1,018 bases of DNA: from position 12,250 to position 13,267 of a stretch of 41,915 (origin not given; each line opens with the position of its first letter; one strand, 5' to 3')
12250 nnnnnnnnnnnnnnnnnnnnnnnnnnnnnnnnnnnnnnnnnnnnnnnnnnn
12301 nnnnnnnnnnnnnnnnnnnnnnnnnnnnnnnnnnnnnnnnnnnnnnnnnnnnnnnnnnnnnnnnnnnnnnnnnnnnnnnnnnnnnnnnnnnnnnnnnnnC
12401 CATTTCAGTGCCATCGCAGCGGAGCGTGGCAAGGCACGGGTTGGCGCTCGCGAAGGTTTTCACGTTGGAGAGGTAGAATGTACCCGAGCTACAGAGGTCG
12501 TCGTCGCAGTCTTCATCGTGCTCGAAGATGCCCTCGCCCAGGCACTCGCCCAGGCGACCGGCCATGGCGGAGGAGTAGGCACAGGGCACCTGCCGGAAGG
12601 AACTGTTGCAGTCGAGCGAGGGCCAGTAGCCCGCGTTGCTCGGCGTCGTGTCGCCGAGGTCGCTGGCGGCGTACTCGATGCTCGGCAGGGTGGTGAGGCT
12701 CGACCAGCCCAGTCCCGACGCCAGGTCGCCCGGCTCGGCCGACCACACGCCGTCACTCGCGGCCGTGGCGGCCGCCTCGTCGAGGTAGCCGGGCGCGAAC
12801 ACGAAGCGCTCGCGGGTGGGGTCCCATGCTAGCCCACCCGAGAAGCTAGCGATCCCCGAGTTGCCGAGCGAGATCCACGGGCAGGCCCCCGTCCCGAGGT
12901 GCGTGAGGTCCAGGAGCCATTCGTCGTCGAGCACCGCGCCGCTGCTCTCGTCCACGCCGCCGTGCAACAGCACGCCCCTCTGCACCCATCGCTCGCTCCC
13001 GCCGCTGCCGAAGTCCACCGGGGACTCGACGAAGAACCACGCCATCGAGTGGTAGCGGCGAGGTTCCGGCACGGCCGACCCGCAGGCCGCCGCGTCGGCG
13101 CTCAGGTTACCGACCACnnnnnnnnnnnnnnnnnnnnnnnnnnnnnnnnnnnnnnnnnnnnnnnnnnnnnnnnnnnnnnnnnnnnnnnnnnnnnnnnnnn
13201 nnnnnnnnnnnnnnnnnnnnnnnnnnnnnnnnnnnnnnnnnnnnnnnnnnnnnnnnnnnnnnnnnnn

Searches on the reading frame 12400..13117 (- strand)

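Call 82: find_homologous_proteins(query=window:12400-13117:-, max_evalue=1e-10)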
Query window:12400-13117:-: 1902 candidates shared short words with the query, none scored E <= 1e-10.
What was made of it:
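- Tried and rejected: Homology search with the N-terminus of the 1237-aa ORF, run to look for in-frame alleles of the other C11 tract, found nothing (call 82).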
